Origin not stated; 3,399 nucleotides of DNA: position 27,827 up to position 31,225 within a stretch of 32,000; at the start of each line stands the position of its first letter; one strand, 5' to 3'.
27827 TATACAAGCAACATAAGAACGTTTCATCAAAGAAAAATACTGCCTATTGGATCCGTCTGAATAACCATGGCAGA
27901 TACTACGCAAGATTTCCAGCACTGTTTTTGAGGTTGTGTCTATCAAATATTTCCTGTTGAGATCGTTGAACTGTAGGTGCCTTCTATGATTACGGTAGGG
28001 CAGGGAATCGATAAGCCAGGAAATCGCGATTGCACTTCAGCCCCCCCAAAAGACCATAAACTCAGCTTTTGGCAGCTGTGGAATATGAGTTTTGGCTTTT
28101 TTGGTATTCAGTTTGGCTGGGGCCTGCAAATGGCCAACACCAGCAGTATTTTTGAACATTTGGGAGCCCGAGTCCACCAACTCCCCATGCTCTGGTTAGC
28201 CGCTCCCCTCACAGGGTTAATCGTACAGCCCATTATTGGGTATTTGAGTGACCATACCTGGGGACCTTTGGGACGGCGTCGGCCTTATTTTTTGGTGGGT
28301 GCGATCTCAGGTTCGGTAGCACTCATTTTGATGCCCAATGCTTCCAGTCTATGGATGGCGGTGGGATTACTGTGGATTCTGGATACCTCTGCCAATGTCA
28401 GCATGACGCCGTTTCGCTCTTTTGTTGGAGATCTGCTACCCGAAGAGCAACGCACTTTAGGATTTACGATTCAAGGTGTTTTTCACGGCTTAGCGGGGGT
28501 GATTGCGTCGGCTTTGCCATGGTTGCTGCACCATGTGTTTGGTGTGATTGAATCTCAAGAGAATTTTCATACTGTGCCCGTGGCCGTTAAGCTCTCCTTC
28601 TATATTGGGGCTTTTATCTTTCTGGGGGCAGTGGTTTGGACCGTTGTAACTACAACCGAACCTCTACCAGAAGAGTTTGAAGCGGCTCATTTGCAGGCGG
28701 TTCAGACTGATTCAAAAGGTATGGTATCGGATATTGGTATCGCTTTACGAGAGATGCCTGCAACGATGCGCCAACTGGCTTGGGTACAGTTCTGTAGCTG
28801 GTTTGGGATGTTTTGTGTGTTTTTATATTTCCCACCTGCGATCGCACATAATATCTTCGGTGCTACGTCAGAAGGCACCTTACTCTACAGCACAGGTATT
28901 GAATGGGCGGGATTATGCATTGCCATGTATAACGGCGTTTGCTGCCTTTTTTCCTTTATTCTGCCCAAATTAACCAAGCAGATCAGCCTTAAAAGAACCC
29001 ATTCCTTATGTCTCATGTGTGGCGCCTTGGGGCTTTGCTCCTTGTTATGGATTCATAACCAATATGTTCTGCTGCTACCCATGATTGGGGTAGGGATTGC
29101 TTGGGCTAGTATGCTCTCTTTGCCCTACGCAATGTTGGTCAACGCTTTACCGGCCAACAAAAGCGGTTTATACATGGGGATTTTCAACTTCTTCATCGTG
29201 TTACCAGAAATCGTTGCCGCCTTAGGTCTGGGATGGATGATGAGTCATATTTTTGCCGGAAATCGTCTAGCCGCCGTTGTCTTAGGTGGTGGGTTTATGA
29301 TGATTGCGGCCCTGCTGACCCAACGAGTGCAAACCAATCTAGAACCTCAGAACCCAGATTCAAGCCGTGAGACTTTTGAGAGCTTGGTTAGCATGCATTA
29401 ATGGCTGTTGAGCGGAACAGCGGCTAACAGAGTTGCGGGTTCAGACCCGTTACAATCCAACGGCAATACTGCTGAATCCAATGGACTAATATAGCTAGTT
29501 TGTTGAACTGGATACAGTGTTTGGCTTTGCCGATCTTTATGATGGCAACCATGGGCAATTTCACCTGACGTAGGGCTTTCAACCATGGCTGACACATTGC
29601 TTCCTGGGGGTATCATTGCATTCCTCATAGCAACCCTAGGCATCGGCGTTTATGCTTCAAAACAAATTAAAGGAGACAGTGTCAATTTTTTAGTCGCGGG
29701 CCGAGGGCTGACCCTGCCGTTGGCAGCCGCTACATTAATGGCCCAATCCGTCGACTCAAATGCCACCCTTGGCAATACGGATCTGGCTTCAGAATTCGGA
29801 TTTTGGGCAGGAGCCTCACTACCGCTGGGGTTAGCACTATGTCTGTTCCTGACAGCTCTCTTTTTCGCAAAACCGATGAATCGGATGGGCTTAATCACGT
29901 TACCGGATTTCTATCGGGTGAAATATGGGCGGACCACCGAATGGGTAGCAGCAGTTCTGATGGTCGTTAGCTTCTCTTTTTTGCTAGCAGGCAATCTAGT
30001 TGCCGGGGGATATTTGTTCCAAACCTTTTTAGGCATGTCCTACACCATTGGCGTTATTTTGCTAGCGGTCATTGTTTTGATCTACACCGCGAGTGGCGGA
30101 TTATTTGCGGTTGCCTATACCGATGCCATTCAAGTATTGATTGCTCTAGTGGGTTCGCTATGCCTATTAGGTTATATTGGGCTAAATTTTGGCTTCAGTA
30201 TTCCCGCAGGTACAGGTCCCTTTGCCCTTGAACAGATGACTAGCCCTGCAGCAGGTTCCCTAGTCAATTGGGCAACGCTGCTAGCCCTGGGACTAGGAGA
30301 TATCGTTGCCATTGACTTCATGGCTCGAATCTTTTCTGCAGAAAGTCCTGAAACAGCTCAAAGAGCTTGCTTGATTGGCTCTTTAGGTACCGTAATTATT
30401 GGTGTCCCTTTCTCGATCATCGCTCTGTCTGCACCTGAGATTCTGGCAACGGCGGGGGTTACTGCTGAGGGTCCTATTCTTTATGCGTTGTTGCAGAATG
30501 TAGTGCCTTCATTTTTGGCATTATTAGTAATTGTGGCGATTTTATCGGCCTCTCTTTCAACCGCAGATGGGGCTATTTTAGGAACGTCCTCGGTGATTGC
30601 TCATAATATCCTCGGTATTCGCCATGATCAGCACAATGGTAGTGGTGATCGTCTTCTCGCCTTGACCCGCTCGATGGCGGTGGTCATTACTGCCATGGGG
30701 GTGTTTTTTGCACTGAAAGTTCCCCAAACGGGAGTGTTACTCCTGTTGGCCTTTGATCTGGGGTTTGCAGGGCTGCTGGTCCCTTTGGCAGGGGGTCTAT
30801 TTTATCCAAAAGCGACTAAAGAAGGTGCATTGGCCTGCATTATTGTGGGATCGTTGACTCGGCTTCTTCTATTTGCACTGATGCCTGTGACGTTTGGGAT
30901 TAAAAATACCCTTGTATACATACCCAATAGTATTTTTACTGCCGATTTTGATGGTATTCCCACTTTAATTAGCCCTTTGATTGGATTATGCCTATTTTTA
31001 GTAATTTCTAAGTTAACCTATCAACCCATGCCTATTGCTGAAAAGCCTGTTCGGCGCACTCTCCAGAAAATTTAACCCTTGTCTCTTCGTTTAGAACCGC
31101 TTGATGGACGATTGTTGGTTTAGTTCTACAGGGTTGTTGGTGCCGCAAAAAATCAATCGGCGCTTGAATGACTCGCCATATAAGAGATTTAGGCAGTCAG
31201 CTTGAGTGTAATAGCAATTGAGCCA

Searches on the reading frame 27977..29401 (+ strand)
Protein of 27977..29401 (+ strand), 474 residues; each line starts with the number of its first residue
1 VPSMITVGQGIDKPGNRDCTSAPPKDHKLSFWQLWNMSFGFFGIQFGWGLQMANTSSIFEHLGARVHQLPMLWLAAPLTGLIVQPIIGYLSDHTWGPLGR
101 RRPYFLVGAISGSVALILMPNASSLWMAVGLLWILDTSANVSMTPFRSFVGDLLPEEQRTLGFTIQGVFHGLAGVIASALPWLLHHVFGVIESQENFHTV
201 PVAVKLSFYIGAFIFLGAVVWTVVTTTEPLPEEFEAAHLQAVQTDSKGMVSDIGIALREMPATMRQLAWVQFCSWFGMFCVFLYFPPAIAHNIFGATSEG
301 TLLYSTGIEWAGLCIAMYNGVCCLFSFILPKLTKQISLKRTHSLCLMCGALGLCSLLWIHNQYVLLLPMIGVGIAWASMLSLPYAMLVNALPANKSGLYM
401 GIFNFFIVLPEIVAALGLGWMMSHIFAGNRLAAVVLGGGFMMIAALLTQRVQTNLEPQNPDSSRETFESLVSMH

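Call 67: search_protein_families(library=pfam, proteins=[window:27977-29401:+], max_evalue=0.001)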
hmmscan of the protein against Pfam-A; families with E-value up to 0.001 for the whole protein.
window:27977-29401:+ (474 aa): 2 families
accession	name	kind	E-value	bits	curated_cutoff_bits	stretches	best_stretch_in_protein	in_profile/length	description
PF07690.21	MFS_1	-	4.9e-27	95.2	33.4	1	38-412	2-344/347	Major Facilitator Superfamily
PF13347.12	MFS_2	-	7.7e-12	44.9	27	1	70-422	36-378/427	MFS/sugar transport protein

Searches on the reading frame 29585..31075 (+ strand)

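Call 67: search_protein_families(library=pfam, proteins=[window:29585-31075:+], max_evalue=0.001)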
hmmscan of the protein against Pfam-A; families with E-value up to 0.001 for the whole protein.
window:29585-31075:+ (496 aa): 1 family
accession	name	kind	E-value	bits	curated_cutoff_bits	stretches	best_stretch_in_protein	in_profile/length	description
PF00474.23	SSF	-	2e-36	126.2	22.8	1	35-422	1-406/406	Sodium:solute symporter family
